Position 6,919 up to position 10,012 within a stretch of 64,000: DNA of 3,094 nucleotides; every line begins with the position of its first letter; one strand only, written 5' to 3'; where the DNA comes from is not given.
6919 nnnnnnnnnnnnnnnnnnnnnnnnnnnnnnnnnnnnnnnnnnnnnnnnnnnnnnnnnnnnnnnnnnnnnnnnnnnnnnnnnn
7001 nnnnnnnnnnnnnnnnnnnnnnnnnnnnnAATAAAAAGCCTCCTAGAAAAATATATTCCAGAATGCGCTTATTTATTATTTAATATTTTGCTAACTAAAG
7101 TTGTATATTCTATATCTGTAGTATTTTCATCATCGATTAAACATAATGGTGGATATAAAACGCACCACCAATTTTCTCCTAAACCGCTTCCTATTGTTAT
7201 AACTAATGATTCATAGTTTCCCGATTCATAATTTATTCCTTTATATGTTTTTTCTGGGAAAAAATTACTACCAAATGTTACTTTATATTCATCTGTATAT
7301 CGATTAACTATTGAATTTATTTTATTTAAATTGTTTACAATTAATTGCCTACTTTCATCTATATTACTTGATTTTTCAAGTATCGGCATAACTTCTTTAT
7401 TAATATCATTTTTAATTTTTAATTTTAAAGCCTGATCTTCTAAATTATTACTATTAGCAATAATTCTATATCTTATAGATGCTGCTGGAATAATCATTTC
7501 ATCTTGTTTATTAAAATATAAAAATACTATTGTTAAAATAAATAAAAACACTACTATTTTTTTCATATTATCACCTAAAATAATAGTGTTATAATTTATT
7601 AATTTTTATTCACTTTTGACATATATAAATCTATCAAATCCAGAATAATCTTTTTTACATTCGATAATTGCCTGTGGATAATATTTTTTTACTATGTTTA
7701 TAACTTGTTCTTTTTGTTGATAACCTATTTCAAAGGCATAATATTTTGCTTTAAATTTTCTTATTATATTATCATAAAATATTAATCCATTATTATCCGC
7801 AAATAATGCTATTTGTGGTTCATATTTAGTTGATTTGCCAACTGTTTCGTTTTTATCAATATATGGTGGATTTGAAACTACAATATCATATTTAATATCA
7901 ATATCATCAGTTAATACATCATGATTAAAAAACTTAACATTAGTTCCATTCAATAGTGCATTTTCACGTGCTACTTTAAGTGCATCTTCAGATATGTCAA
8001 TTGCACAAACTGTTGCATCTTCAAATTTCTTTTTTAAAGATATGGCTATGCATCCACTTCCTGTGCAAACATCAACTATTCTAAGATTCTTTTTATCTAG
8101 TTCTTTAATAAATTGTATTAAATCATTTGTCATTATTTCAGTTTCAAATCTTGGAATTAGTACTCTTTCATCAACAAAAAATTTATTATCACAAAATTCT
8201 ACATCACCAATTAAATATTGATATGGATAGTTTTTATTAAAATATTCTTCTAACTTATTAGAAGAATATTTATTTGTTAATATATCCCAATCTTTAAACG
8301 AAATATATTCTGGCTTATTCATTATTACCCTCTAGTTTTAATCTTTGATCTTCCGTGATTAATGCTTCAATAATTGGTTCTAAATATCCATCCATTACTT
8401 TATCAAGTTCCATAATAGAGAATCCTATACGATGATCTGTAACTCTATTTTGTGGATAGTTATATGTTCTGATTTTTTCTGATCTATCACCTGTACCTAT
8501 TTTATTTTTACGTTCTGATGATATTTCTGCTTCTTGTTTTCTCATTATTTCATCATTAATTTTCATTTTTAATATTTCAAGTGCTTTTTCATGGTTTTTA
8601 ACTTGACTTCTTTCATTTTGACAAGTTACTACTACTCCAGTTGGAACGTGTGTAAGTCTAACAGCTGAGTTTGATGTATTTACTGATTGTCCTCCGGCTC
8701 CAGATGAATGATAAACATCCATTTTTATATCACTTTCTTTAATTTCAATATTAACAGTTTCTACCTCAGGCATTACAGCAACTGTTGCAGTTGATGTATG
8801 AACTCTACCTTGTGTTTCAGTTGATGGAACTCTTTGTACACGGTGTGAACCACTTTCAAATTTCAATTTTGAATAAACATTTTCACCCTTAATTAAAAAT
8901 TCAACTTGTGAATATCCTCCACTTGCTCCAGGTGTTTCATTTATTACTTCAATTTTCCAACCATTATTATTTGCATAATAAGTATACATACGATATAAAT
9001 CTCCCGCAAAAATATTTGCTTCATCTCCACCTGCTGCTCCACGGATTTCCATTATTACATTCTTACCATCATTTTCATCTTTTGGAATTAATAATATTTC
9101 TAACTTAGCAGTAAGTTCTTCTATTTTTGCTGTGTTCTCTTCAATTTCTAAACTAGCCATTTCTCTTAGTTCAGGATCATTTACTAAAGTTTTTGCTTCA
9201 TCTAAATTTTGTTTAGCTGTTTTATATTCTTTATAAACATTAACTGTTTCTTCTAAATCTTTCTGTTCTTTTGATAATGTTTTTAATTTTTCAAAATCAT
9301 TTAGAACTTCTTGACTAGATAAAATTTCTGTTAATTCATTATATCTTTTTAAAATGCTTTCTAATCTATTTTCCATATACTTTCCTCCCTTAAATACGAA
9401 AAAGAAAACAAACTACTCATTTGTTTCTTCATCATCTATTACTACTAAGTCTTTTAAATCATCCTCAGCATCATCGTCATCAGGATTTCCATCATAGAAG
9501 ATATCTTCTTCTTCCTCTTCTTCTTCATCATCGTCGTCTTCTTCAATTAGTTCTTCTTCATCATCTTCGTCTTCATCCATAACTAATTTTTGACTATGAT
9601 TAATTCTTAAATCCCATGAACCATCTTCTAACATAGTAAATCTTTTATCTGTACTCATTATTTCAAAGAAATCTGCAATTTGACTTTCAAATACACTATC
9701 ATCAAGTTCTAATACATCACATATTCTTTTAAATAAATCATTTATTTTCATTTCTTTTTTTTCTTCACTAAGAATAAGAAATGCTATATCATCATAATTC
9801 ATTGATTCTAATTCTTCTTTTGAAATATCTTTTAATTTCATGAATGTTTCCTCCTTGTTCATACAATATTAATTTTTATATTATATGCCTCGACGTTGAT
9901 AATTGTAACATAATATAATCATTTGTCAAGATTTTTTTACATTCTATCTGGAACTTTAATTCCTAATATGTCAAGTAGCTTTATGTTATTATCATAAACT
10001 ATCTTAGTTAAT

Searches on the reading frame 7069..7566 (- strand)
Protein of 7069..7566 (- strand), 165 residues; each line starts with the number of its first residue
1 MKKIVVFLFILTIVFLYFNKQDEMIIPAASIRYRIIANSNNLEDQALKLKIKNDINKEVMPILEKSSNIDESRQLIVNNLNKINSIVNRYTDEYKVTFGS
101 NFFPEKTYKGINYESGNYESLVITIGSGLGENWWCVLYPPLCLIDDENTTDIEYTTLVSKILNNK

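Call 5: search_protein_families(library=pfam, proteins=[window:7069-7566:-], max_evalue=0.01)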
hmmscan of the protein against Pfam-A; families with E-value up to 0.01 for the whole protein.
window:7069-7566:- (165 aa): 1 family
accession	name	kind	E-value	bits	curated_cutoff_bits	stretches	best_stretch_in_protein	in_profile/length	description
PF09551.15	Spore_II_R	-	2e-35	122.5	25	1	30-147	4-127/128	Stage II sporulation protein R (spore_II_R)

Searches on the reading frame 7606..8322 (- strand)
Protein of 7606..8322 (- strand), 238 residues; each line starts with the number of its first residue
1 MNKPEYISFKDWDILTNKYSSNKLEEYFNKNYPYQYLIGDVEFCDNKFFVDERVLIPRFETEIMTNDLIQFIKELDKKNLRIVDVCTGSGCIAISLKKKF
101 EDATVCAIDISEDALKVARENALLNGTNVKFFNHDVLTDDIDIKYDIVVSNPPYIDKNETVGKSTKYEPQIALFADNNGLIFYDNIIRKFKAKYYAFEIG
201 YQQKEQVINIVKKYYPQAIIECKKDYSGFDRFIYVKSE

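Call 67: search_protein_families(library=ncbifam, proteins=[window:7606-8322:-], max_evalue=1e-10)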
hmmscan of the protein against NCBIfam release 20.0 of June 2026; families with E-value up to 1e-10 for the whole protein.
window:7606-8322:- (238 aa): 7 families
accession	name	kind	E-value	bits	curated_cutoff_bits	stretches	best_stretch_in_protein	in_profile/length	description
TIGR03534.1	RF_mod_PrmC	equivalog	6e-63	212.6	199.1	1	20-233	32-252/253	peptide chain release factor N(5)-glutamine methyltransferase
TIGR00536.1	hemK_fam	subfamily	1.2e-55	188.6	115.5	1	29-235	66-280/286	HemK family protein methyltransferase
TIGR03533.1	L3_gln_methyl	equivalog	1.9e-40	139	229.7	1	22-191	66-238/284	50S ribosomal protein L3 N(5)-glutamine methyltransferase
NF002421.0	PRK01544.1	equivalog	7.1e-31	107.5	567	1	23-235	61-304/524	bifunctional peptide chain release factor N(5)-glutamine methyltransferase PrmC/tRNA (guanosine(46)-N7)-methyltransferase TrmB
TIGR03704.1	PrmC_rel_meth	equivalog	3.6e-19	69.2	248.8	1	32-181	41-193/251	putative protein N(5)-glutamine methyltransferase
NF011529.0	PRK14968.1-3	equivalog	4.7e-18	65.3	162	1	51-160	13-114/198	putative methyltransferase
TIGR00537.1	hemK_rel_arch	hypoth_equivalog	7e-17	61.7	87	1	74-160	14-98/179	HemK2/MTQ2 family protein methyltransferase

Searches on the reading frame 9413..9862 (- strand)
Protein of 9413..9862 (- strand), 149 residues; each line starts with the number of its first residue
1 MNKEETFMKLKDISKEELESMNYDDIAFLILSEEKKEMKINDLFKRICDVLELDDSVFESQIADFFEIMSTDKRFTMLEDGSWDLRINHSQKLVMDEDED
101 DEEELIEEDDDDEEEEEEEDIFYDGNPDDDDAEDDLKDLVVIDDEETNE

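Call 67: search_protein_families(library=ncbifam, proteins=[window:9413-9862:-], max_evalue=1e-10)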
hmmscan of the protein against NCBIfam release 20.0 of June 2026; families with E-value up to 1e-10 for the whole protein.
window:9413-9862:- (149 aa): 1 family
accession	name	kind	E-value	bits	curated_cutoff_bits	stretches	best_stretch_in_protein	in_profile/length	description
TIGR04567.1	RNAP_delt_lowGC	equivalog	9.6e-16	57.8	42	1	21-93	3-75/83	DNA-directed RNA polymerase subunit delta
